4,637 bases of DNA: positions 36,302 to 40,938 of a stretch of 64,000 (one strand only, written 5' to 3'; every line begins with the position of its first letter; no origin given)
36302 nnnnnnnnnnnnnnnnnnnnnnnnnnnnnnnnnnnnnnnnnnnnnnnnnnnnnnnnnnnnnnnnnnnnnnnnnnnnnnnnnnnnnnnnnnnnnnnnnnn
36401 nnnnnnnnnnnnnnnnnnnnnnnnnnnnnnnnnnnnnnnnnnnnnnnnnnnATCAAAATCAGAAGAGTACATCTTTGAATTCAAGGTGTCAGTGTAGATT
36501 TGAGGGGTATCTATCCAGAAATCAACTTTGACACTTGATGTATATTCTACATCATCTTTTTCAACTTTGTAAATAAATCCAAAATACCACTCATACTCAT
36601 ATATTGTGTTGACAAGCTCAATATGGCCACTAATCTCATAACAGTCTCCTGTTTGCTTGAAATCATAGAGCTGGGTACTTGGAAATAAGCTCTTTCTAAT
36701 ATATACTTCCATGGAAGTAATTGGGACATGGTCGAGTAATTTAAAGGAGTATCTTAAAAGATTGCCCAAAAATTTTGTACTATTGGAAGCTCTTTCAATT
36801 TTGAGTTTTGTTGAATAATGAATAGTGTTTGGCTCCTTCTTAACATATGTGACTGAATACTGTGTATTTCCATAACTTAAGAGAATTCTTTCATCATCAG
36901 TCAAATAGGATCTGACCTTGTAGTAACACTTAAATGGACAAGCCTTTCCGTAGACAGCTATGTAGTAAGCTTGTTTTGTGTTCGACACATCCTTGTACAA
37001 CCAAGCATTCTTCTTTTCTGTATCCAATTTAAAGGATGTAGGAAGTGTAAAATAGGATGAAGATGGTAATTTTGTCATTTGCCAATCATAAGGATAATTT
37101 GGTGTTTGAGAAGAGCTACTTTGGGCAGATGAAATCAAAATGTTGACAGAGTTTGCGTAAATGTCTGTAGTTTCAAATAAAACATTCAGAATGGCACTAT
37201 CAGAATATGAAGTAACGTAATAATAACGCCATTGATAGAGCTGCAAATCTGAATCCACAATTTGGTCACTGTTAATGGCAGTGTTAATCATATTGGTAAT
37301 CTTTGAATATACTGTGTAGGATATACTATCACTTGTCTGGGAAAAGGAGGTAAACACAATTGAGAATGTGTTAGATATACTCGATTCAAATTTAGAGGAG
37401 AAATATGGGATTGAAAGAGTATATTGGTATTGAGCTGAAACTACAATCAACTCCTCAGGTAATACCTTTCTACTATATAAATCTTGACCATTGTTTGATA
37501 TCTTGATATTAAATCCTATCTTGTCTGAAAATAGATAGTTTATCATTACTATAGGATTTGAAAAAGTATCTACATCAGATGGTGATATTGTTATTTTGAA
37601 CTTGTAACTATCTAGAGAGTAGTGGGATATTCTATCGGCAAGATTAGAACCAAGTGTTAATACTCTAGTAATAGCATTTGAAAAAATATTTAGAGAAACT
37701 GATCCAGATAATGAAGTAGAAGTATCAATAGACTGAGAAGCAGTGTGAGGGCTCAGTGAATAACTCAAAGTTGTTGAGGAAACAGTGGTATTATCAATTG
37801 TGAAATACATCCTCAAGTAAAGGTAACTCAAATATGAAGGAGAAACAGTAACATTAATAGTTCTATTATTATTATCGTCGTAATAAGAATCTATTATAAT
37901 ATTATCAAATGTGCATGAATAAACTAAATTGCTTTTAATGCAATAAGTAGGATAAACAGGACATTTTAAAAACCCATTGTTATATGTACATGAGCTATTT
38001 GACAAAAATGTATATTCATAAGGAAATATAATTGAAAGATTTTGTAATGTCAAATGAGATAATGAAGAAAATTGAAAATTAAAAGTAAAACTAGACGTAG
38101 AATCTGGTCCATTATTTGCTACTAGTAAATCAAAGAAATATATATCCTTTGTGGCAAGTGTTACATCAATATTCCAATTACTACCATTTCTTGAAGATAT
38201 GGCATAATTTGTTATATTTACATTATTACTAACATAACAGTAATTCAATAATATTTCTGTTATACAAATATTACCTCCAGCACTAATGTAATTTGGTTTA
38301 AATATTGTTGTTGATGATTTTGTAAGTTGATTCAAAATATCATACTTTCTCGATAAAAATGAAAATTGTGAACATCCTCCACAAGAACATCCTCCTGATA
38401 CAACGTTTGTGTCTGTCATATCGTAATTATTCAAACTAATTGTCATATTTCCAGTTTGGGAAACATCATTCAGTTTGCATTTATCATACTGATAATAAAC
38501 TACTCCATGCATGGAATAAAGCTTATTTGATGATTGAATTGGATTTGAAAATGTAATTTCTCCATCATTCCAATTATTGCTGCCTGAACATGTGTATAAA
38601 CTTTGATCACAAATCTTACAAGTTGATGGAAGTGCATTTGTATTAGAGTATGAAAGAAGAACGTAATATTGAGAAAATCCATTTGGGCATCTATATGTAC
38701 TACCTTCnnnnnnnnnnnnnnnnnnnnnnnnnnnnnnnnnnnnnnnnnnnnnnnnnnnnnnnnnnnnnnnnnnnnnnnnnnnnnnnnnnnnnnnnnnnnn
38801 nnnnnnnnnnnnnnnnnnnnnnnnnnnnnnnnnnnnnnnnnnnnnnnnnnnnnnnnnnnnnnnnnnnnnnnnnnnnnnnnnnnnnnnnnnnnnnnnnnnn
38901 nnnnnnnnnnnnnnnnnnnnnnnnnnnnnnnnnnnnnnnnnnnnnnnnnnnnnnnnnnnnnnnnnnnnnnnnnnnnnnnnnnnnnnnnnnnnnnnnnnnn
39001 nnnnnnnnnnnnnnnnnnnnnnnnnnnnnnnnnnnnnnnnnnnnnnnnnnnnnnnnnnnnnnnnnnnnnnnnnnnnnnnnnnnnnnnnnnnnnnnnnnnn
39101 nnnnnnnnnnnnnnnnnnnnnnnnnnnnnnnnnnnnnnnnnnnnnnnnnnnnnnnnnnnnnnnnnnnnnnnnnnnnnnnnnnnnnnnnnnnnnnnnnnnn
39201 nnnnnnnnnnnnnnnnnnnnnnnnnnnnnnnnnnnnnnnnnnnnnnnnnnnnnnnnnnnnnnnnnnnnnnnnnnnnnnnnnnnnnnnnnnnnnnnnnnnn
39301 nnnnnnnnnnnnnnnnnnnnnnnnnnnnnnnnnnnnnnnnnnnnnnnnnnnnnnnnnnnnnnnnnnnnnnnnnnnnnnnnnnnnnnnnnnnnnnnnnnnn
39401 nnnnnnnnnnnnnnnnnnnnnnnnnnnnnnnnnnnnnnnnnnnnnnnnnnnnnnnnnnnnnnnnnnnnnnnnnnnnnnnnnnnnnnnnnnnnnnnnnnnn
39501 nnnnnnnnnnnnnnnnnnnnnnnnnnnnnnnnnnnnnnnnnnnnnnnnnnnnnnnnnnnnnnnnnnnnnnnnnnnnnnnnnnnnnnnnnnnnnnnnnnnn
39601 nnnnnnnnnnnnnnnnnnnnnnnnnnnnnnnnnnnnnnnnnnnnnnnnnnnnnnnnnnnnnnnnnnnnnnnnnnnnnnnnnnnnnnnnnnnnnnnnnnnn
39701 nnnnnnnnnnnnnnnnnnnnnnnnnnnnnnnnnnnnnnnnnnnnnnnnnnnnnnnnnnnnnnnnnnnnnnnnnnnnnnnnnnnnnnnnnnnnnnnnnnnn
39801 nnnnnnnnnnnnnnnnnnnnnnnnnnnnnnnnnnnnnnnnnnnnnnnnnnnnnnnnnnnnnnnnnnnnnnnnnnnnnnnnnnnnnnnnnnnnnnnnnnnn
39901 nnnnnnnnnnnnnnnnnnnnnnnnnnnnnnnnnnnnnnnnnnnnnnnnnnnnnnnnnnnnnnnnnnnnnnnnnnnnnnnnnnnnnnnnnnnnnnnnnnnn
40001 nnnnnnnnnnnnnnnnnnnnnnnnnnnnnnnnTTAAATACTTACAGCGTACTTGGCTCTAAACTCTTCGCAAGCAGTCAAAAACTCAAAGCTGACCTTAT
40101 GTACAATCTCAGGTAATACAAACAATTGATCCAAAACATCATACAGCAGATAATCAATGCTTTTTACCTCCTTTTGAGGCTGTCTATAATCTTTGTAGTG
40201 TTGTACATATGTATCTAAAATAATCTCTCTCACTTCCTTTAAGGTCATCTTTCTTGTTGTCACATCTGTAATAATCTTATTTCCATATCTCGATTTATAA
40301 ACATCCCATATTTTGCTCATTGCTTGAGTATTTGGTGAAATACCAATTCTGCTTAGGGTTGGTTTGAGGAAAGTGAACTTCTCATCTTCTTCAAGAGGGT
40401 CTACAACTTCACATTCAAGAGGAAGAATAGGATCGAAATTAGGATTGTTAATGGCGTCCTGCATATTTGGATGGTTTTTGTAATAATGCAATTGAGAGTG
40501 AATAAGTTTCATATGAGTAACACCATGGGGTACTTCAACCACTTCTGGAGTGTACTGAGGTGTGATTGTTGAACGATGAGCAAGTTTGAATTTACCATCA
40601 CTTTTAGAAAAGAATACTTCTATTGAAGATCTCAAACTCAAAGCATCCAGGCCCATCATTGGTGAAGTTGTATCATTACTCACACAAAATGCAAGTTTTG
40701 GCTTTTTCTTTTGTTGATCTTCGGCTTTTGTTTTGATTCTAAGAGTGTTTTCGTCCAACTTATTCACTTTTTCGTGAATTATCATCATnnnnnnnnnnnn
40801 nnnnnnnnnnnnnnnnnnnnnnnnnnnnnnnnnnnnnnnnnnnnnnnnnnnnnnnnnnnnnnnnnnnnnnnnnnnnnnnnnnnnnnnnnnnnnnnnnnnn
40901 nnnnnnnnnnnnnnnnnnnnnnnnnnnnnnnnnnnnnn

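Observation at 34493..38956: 1487-aa intronless surface protein: huge glycosylated ectodomain anchored by a C-terminal multi-TM module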

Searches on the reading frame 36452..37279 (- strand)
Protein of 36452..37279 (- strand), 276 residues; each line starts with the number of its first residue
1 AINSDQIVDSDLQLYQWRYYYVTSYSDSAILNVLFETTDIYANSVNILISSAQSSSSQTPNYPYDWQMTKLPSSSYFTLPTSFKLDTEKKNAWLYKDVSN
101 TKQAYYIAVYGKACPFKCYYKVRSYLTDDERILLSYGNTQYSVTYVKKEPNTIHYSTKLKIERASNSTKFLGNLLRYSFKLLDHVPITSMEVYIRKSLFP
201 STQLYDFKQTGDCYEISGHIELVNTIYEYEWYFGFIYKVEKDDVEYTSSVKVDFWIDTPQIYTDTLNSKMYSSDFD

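Call 57: search_solved_structures(query=A5, max_evalue=10, show_alignments=2)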
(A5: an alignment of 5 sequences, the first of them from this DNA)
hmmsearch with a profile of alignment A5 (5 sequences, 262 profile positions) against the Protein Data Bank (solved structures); distinct sequences matched with E-value up to 10: 1.
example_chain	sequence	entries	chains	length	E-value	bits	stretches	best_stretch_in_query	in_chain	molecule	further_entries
5gpn_f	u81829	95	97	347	0.3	13.9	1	23-77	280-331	NADH-ubiquinone oxidoreductase chain 2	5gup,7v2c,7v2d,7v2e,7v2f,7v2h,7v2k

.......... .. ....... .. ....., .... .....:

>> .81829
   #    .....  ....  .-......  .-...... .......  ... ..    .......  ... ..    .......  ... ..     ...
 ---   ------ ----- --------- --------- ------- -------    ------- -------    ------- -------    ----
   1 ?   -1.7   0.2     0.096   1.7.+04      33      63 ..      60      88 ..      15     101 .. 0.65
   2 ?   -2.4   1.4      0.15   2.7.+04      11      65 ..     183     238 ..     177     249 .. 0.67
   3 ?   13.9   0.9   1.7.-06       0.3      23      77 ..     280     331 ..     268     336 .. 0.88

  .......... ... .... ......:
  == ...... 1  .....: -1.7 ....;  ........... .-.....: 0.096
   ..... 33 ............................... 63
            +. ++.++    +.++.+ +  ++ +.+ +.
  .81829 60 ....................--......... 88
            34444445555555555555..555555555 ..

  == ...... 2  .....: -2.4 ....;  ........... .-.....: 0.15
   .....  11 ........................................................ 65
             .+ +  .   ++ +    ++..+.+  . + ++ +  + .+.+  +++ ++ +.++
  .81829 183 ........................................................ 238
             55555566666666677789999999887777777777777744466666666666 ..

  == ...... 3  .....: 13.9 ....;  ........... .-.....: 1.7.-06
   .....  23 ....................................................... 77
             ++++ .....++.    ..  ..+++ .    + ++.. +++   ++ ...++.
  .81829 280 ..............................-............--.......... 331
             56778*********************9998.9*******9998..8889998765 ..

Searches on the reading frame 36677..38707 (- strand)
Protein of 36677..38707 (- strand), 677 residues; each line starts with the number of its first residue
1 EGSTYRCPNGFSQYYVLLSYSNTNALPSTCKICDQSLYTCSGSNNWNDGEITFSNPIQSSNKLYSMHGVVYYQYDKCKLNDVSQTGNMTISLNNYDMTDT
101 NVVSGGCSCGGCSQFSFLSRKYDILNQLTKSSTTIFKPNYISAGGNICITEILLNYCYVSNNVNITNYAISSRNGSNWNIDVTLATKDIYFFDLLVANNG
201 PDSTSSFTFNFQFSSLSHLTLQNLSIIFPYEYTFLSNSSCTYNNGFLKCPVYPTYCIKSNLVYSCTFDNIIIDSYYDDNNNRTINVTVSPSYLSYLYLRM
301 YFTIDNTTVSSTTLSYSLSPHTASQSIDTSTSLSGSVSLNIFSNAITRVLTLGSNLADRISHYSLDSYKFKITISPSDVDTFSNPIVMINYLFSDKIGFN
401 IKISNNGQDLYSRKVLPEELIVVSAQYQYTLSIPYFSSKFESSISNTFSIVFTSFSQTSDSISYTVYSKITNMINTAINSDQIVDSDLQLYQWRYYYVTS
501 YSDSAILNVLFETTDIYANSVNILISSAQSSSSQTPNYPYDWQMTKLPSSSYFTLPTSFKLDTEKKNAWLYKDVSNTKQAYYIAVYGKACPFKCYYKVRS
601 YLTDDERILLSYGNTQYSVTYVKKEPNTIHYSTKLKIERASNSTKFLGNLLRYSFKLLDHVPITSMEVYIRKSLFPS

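Call 49: predict_structure(alignment_id=A4)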
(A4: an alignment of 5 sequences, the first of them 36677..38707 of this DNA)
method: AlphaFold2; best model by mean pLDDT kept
length: 677 residues; sequences in the alignment: 5
mean_pLDDT: 48.7   pTM: 0.31
mean pLDDT of the five models: 48.7, 44.8, 44.3, 42.4, 30.2
residues with pLDDT >= 90: 0; 70-90: 52; 50-70: 261; < 50: 364
segments of 3 or more residues with pLDDT < 50: 1-4, 21-36, 42-47, 79-86, 107-110, 163-190, 197-207, 229-281, 285-295, 305-360, 362-367, 380-386, 422-427, 434-446, 456-483, 527-565, 605-614, 620-634, 642-651, 662-677
pLDDT, mean of each block of 10 residues (from residue 1): 45 70 35 44 49 70 73 60 53 69 50 67 70 74 59 75 48 42 47 49 44 51 50 37 34 33 37 42 49 48 48 41 25 30 31 41 46 55 48 52 56 54 47 42 43 47 31 33 52 57 57 61 52 34 37 38 49 55 58 60 45 48 33 48 43 53 46 36
secondary structure, 60 per line:
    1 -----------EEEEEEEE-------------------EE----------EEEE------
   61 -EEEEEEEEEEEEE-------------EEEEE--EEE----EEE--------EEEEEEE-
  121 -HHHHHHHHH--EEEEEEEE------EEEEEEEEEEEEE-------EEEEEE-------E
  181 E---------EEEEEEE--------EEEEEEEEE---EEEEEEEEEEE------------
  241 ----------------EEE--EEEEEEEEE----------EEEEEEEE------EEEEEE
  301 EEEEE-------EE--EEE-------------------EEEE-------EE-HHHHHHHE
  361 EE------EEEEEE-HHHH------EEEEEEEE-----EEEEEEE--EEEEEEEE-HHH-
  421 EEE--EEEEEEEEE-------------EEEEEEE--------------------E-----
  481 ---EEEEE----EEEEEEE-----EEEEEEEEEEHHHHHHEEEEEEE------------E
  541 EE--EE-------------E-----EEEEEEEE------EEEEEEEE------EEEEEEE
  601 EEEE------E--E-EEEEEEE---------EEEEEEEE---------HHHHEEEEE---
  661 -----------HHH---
elements in order (helices of 4 or more, strands of 3 or more residues): E12-19 E51-54 E62-74 E88-92 E95-97 E102-104 E113-119 H122-130 E133-140 E147-159 E167-172 E191-197 E206-214 E218-228 E257-259 E262-270 E281-288 E295-305 E317-319 E339-342 H353-359 E360-362 E369-374 H376-379 E386-393 E399-405 E408-415 E421-423 E426-434 E448-454 E484-488 E493-499 E505-514 H515-520 E521-527 E540-542 E566-573 E580-587 E594-604 E616-622 E632-639 H649-652 E653-657

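Call 69: fold_search(model_id=the predicted structure, library=pdb)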
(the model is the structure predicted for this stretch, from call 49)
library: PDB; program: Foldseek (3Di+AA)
matches with E <= 10: 719; with E <= 0.001: 0
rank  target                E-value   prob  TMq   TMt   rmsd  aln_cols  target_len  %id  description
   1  9b8i                  1.8e-03  0.57  0.12  0.11  20.2       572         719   10  Cryo-EM structure of the E. coli cellulose synthase BcsB-BcsC fusion protein (released 2025-02-19)
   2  2qqk_A                2.3e-03  0.35  0.12  0.14  23.8       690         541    8  Neuropilin-2 a1a2b1b2 Domains in Complex with a Semaphorin-Blocking Fab (released 2007-11-20)
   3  8w7n                  3.0e-03  0.47  0.11  0.08  28.2       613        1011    7  Crystal structure of the in-cell Cry1Aa purified from Bacillus thuringiensis (released 2024-03-06)
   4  6yg8_E                4.4e-03  0.47  0.12  0.14  20.5       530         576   11  Cryo-EM structure of a BcsB pentamer in the context of an assembled Bcs macrocomplex (released 2021-02-24)
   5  8xbs_A                7.3e-03  0.28  0.08  0.09  21.3       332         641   10  C. elegans apo-SID1 structure (released 2024-06-05)
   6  8hke_A                1.0e-02  0.38  0.09  0.09  18.1       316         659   11  dsRNA transporter (released 2023-11-29)
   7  6za2_B                1.4e-02  0.96  0.15  0.10  17.0       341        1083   10  Crystal structure of dimeric latent PorU from Porphyromonas gingivalis (released 2021-09-29)
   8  1cjd_C                1.8e-02  0.60  0.13  0.21  14.6       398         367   12  THE BACTERIOPHAGE PRD1 COAT PROTEIN, P3, IS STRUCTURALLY SIMILAR TO HUMAN ADENOVIRUS HEXON (released 1999-09-20)
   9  8xc1_A                1.9e-02  0.18  0.08  0.08  20.7       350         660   10  C. elegans SID1 in complex with dsRNA (released 2024-06-05)
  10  7qx7                  1.9e-02  0.14  0.10  0.10  18.1       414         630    7  mosquitocidal Cry11Aa-F17Y determined at pH 7 from naturally-occurring nanocrystals by Serial femtosecond crystallograph (released 2022-07-27)
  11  9l8m_A                2.2e-02  0.25  0.08  0.09  18.5       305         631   12  Structure of SID-1 in complex with dsRNA (released 2026-01-21)
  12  7qx6                  2.8e-02  0.11  0.09  0.09  18.5       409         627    7  mosquitocidal Cry11Aa-E583Q determined at pH 7 from naturally-occurring nanocrystals by Serial femtosecond crystallograp (released 2022-07-27)
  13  6za2_A                3.5e-02  0.92  0.15  0.10  15.0       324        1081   10  Crystal structure of dimeric latent PorU from Porphyromonas gingivalis (released 2021-09-29)
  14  7y63_A                3.5e-02  0.87  0.16  0.17  14.9       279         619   12  ApoSIDT2-pH7.4 (released 2023-06-21)
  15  8k10_A                3.5e-02  0.82  0.14  0.16  15.8       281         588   12  SID1 transmembrane family member 2 (released 2024-07-10)
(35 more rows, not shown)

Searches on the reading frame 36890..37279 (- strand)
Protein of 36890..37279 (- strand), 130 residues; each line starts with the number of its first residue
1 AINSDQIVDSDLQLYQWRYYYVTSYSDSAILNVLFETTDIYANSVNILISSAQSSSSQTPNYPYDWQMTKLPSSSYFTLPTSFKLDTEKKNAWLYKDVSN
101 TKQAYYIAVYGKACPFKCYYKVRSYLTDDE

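Call 59: search_protein_families(library=pfam, proteins=[window:36890-37279:-], max_evalue=10)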
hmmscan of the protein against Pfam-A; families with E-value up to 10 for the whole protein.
seq(130 aa): 1 family
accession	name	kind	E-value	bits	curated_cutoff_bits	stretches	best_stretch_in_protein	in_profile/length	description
PF24944.1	DUF7758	-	0.4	11.4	27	1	91-129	41-78/126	Domain of unknown function (DUF7758)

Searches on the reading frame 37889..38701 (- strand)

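Call 59: search_protein_families(library=pfam, proteins=[window:37889-38701:-], max_evalue=10)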
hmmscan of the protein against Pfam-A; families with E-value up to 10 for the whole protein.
seq(271 aa): 2 families
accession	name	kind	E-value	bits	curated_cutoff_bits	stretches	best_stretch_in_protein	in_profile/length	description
PF23265.1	Ig-like_KY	-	0.036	14.6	27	1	159-210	64-115/129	KY-like, immunoglobulin-like domain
PF11929.14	DUF3447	-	0.068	13.6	26.9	1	110-130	9-29/76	Domain of unknown function (DUF3447)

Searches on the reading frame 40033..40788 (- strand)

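Call 3: search_protein_families(library=pfam, proteins=[window:40033-40788:-], max_evalue=1)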
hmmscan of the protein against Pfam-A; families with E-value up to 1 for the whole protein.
window:40033-40788:- (251 aa): 3 families
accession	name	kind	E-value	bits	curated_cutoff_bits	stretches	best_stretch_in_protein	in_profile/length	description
PF24966.2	Ig_TR130_2nd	-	0.071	14.2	23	1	3-74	5-73/95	TR130 second Ig-like domain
PF23100.1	DUF2096_N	-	0.16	12.8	26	0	84-114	20-51/96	DUF2096 N-terminal four-helical bundle domain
PF05119.17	Terminase_4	-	0.2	12.5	24.7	1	173-210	8-45/98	Phage terminase, small subunit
